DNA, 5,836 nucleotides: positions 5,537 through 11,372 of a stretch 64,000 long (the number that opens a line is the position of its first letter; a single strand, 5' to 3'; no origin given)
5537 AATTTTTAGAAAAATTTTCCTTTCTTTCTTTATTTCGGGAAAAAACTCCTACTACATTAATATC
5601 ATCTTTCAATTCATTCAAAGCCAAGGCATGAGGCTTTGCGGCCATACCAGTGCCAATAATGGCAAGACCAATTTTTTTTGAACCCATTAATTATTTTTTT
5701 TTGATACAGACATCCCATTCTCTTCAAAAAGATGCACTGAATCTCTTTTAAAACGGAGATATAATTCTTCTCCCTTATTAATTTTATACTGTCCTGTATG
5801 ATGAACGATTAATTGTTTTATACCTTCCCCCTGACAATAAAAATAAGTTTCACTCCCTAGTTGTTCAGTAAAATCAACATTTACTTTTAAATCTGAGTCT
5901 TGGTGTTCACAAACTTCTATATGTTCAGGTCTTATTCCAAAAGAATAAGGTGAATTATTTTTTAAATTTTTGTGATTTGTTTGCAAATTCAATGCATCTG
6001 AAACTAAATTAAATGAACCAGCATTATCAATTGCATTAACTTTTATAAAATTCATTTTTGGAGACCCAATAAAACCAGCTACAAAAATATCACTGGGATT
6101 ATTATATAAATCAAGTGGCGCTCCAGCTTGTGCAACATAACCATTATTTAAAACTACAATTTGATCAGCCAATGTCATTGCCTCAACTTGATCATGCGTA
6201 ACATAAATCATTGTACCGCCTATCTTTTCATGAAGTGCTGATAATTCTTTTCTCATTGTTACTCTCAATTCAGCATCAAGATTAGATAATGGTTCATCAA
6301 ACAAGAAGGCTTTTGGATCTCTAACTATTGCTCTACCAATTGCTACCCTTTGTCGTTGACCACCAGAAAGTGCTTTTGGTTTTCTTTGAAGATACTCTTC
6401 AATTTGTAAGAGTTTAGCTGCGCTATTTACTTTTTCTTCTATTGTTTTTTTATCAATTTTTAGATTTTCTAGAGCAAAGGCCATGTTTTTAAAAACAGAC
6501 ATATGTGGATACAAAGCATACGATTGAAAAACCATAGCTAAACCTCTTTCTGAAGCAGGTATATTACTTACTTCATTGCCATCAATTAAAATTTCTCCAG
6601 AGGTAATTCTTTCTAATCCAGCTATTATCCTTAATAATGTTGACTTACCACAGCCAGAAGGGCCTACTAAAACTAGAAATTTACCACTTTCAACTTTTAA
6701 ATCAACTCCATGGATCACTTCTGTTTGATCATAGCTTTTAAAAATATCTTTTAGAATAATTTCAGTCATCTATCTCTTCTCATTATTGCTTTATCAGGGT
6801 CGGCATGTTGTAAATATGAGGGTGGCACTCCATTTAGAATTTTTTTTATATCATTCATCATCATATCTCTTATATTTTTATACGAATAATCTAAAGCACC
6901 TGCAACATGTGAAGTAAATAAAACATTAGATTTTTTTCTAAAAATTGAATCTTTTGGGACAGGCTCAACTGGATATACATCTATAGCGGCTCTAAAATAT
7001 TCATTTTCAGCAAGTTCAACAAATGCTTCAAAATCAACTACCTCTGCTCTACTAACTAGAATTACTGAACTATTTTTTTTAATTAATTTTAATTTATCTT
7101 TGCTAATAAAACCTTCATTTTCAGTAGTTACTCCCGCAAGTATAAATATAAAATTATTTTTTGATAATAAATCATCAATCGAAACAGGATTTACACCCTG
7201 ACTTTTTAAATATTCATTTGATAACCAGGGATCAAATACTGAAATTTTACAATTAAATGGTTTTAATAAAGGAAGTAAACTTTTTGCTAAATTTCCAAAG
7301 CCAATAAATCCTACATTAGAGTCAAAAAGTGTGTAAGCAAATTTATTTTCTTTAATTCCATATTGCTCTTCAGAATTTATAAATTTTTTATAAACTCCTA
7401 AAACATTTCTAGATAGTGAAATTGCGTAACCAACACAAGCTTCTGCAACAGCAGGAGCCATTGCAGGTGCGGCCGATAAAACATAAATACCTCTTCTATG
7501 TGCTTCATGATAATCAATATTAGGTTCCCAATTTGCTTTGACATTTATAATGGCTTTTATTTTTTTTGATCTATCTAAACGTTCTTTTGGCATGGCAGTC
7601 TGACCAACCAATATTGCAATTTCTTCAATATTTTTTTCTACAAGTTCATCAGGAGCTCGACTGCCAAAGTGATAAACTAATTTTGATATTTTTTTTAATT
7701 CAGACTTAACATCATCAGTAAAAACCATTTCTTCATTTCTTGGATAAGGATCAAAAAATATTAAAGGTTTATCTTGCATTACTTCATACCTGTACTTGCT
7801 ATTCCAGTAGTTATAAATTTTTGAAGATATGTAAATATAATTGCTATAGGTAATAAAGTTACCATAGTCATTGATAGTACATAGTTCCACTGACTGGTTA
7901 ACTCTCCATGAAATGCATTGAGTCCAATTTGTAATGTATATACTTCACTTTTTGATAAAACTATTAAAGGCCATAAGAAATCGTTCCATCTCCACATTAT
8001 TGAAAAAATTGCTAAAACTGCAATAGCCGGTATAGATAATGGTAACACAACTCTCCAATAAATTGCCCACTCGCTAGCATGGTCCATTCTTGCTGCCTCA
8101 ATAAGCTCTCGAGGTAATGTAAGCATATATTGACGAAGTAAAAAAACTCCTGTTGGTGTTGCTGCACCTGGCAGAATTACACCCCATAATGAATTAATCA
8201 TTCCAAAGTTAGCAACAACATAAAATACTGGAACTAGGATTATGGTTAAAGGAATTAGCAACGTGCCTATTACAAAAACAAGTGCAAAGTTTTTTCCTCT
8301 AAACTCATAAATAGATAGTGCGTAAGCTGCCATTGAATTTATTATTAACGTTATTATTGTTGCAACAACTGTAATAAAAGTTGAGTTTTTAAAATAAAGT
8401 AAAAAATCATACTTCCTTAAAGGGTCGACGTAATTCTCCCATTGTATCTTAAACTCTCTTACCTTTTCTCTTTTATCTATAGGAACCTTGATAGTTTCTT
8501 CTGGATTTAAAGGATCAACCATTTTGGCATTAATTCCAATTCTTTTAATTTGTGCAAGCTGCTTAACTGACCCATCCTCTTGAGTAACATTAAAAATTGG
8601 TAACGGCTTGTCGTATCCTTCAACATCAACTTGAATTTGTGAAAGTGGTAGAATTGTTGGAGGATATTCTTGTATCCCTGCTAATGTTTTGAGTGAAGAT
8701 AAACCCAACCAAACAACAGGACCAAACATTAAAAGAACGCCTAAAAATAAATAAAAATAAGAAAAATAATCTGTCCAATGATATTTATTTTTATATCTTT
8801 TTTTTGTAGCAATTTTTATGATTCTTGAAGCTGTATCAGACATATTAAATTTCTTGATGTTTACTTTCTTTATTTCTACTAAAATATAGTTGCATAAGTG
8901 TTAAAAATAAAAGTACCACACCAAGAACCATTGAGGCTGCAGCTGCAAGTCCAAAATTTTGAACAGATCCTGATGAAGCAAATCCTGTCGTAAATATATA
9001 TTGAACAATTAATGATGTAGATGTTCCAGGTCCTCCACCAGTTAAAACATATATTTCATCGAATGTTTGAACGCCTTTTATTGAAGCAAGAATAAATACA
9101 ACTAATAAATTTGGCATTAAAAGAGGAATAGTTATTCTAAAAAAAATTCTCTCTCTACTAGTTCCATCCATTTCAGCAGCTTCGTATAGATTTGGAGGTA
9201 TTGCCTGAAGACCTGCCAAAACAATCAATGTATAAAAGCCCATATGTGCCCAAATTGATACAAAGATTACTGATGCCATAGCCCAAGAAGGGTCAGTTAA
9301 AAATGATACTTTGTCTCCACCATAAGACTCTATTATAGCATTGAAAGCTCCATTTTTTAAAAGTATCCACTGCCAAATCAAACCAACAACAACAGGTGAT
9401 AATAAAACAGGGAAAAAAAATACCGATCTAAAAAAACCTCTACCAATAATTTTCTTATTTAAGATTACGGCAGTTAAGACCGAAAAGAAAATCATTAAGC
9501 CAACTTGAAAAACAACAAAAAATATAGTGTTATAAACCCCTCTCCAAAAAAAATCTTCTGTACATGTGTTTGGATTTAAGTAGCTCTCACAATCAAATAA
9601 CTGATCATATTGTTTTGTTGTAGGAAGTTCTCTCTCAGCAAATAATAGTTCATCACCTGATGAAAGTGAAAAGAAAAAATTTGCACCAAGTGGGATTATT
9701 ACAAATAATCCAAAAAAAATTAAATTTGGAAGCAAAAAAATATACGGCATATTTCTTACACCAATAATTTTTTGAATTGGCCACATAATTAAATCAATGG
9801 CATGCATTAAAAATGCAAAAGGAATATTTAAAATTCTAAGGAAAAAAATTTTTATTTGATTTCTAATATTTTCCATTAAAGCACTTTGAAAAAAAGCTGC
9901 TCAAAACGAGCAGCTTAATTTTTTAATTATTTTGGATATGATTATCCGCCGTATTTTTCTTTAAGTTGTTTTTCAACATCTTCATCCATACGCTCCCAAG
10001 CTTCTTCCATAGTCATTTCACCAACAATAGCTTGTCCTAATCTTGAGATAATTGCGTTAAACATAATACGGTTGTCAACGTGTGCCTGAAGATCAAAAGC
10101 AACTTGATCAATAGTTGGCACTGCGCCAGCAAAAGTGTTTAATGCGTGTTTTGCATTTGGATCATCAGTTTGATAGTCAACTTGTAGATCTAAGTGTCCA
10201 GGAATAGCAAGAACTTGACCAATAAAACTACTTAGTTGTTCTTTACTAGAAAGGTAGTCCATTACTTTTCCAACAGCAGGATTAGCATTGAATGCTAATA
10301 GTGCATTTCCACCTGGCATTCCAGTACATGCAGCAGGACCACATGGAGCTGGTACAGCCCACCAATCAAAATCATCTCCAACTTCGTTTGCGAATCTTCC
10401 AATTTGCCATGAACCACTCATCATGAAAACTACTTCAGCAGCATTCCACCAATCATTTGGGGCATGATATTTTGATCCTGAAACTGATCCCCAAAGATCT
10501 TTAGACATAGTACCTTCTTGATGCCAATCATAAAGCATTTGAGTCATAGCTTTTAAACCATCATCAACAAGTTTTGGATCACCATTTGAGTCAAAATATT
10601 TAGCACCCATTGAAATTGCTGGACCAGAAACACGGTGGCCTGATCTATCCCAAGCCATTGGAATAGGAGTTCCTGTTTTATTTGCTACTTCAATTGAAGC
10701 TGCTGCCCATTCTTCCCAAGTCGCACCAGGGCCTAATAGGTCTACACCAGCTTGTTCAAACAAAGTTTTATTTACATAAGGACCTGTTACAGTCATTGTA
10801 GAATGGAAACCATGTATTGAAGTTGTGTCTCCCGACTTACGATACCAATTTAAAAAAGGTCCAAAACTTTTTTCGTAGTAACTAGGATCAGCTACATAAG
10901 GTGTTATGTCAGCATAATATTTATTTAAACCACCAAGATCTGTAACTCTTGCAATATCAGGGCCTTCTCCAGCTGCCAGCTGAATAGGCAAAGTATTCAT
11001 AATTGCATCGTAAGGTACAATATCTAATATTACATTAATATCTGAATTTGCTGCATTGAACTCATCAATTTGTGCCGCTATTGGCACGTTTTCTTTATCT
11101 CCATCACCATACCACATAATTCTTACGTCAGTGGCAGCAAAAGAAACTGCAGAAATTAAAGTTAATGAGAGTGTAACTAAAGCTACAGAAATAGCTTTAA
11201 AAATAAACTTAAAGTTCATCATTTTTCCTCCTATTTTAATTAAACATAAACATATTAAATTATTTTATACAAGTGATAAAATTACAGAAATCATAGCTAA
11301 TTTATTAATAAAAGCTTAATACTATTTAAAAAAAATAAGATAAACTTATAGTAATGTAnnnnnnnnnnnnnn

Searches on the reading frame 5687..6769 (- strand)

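Call 7: search_protein_families(library=ncbifam, proteins=[window:5687-6769:-], max_evalue=1e-10)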
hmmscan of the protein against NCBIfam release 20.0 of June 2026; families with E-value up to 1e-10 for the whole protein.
window:5687-6769:- (360 aa): 173 families (the best 25 are shown)
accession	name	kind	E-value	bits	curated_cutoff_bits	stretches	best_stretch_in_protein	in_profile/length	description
NF008653.0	PRK11650.1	subfamily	7.4e-141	469.3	432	1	1-353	1-352/357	sn-glycerol-3-phosphate ABC transporter ATP-binding protein UgpC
NF008233.0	PRK11000.1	equivalog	3.1e-133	444.2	568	1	1-356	1-361/369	maltose/maltodextrin ABC transporter ATP-binding protein MalK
NF006987.0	PRK09452.1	equivalog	8e-96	321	482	1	4-292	18-307/378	spermidine/putrescine ABC transporter ATP-binding protein PotA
TIGR03265.1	PhnT2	equivalog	5.7e-95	318.5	457.7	1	4-348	5-352/353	putative 2-aminoethylphosphonate ABC transporter ATP-binding protein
NF043075.1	MMSYN1_0197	equivalog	6.7e-95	317.9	550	1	4-348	3-339/341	spermidine/putrescine ABC transporter ATP-binding protein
NF040933.2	ABC_arch_GlcV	equivalog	4.8e-91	305.3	450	1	4-348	3-357/357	glucose ABC transporter ATP-binding protein GlcV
TIGR01187.1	potA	subfamily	1.1e-89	300.8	355.6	1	34-295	1-263/325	polyamine ABC transporter ATP-binding protein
NF008513.0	PRK11432.1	equivalog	1.6e-86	290.4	496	1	4-350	7-349/351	ferric ABC transporter ATP-binding protein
TIGR00968.1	3a0106s01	subfamily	1.7e-78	263.4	342.75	1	4-236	1-233/237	sulfate ABC transporter ATP-binding protein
TIGR03258.1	PhnT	equivalog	8.6e-78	261.9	499.15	1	4-348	9-357/359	2-aminoethylphosphonate ABC transport system ATP-binding subunit PhnT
NF040840.2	tungstate_WtpC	equivalog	6.6e-77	259.1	440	1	6-348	4-347/347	tungstate ABC transporter ATP-binding protein WtpC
NF008621.0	PRK11607.1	equivalog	2.4e-76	257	613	1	6-293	22-311/377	putrescine ABC transporter ATP-binding subunit PotG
NF008105.0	PRK10851.1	equivalog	1.1e-72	244.7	502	1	4-304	3-300/362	sulfate/thiosulfate ABC transporter ATP-binding protein CysA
TIGR01186.1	proV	subfamily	1.1e-64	218.9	326.6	1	17-247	7-241/363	betaine/proline/choline family ABC transporter ATP-binding protein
NF007027.0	PRK09493.1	equivalog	1e-51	175.6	379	1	5-228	3-230/240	glutamine ABC transporter ATP-binding protein GlnQ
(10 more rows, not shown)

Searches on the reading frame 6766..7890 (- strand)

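Call 7: search_protein_families(library=ncbifam, proteins=[window:6766-7890:-], max_evalue=1e-10)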
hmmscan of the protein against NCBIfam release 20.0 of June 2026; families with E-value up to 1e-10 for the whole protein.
window:6766-7890:- (374 aa): 11 families
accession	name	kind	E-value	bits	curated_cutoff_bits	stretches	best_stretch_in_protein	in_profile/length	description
TIGR01327.1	PGDH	equivalog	5.9e-32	111.1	454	1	82-355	33-304/525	phosphoglycerate dehydrogenase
NF009714.1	PRK13243.1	equivalog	4.9e-27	95.1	455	1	88-357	43-319/332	glyoxylate reductase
NF006263.0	PRK08410.1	equivalog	1.1e-26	93.9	389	1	64-353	18-308/311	D-2-hydroxyacid dehydrogenase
NF005750.0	PRK07574.1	equivalog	2.3e-24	86.2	329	1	76-334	76-339/386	NAD-dependent formate dehydrogenase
NF008759.0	PRK11790.1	equivalog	7.5e-24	84.2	404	1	73-350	38-315/410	phosphoglycerate dehydrogenase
NF041369.1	Dhydh_Halo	equivalog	1.2e-19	70.7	400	1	126-353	70-296/305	D-2-hydroxyacid dehydrogenase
NF005027.0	PRK06436.1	equivalog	2.5e-18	66.3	261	1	107-362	46-290/303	2-hydroxyacid dehydrogenase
NF011938.0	PRK15409.1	equivalog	1.6e-16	60.3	492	1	93-353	48-310/324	glyoxylate/hydroxypyruvate reductase GhrB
NF005069.0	PRK06487.1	equivalog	4.7e-16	58.7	448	1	65-356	24-315/320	2-hydroxyacid dehydrogenase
NF005387.0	PRK06932.1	equivalog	8.7e-14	51.2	492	1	77-349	32-307/314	2-hydroxyacid dehydrogenase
NF000492.1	vanH_gen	exception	4.8e-11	42.3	540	0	125-306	80-252/312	D-lactate dehydrogenase VanH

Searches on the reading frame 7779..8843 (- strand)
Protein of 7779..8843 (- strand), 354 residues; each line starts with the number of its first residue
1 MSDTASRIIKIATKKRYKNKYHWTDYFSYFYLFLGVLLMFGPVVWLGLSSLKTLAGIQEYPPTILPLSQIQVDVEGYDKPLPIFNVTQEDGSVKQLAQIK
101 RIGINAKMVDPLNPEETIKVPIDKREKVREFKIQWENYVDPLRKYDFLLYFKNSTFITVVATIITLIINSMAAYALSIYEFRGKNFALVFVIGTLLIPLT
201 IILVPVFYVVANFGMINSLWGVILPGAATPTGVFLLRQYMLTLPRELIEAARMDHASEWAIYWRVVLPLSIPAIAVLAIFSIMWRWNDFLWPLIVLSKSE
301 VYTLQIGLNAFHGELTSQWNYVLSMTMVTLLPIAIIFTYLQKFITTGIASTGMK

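Call 7: search_protein_families(library=ncbifam, proteins=[window:7779-8843:-], max_evalue=1e-10)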
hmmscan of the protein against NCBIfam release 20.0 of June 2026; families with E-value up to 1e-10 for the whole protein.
window:7779-8843:- (354 aa): 3 families
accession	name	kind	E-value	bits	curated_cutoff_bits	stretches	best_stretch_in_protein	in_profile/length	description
NF008210.0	PRK10973.1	equivalog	5.5e-37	128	297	1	134-348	61-276/281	sn-glycerol-3-phosphate ABC transporter permease UgpE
NF040932.1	ABC_arch_GlcU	equivalog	1.6e-34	119.8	340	1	136-352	49-268/272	glucose ABC transporter permease GlcU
NF008231.0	PRK10998.1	equivalog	5.1e-21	75.5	261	1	145-354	79-295/296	maltose ABC transporter permease MalG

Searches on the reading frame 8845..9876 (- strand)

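Call 7: search_protein_families(library=ncbifam, proteins=[window:8845-9876:-], max_evalue=1e-10)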
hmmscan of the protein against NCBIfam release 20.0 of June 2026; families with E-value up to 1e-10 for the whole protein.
window:8845-9876:- (343 aa): 4 families
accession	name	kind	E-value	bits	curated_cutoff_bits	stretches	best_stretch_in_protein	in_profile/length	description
NF007852.0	PRK10561.1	equivalog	1.3e-28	100.8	335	1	37-336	7-291/295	sn-glycerol-3-phosphate ABC transporter permease UgpA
NF008232.0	PRK10999.1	equivalog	2.7e-23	82.5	392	1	116-336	289-518/520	maltose ABC transporter permease MalF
NF040931.1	ABC_arch_GlcT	equivalog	1.1e-22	81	360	1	49-321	3-259/278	glucose ABC transporter permease GlcT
TIGR02141.1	modB_ABC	equivalog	1.4e-11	44.4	182.6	1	127-321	13-197/208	molybdate ABC transporter permease subunit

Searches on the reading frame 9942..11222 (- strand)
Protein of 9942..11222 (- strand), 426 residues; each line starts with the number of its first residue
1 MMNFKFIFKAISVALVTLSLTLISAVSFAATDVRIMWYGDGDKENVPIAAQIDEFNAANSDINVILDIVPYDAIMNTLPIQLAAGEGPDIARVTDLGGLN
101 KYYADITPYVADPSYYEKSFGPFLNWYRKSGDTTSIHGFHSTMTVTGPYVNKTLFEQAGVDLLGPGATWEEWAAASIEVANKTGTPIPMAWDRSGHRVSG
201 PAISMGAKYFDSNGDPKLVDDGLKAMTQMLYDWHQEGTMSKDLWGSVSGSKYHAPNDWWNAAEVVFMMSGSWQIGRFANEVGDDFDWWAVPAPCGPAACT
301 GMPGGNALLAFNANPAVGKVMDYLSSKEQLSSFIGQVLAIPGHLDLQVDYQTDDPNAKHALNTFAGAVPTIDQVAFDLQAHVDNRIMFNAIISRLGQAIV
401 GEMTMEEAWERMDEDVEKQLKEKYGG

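Call 7: search_protein_families(library=ncbifam, proteins=[window:9942-11222:-], max_evalue=1e-10)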
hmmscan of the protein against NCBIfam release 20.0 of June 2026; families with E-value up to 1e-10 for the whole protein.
window:9942-11222:- (426 aa): 0 families

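Call 31: search_protein_families(library=pfam, proteins=[window:9942-11222:-], max_evalue=0.00001)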
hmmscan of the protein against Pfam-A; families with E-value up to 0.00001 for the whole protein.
window:9942-11222:- (426 aa): 1 family
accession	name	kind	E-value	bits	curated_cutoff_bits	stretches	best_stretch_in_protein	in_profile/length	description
PF01547.30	SBP_bac_1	-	4.8e-15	56.8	26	1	50-329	12-305/307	Bacterial extracellular solute-binding protein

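Call 45: search_solved_structures(query=window:9942-11222:-, max_evalue=0.001)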
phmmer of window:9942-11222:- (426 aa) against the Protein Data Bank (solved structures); distinct sequences matched with E-value up to 0.001: 9.
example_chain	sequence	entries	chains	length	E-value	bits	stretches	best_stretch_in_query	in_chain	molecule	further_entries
4qrz_A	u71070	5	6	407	1.1e-08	37.6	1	36-364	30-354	ABC-TYPE SUGAR TRANSPORTER | ABC transporter, substrate binding protein (Sugar)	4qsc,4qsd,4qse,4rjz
7bvt_A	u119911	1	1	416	1.2e-07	34.1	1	31-420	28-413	Hypothetical sugar ABC-transporter sugar binding protein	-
4ry1_A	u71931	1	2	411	6.8e-07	31.7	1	31-186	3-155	Periplasmic solute binding protein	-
8xba_A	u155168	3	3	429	1.2e-05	27.6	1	17-188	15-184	XylA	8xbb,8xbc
5z6b_A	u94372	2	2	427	6.1e-05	25.3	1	32-184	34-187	Putative ABC transporter substrate-binding protein YesO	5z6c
4r6k_A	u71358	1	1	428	8e-05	24.9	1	32-184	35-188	SOLUTE-BINDING PROTEIN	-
5f7v_A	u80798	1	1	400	0.00021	23.5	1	48-192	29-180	Lmo0181 protein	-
8art_A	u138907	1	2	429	0.00037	22.7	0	23-192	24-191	Putative secreted maltose-binding protein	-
2w7y_A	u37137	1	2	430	0.00091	21.4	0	53-184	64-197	PROBABLE SUGAR ABC TRANSPORTER, SUGAR-BINDING PROTEIN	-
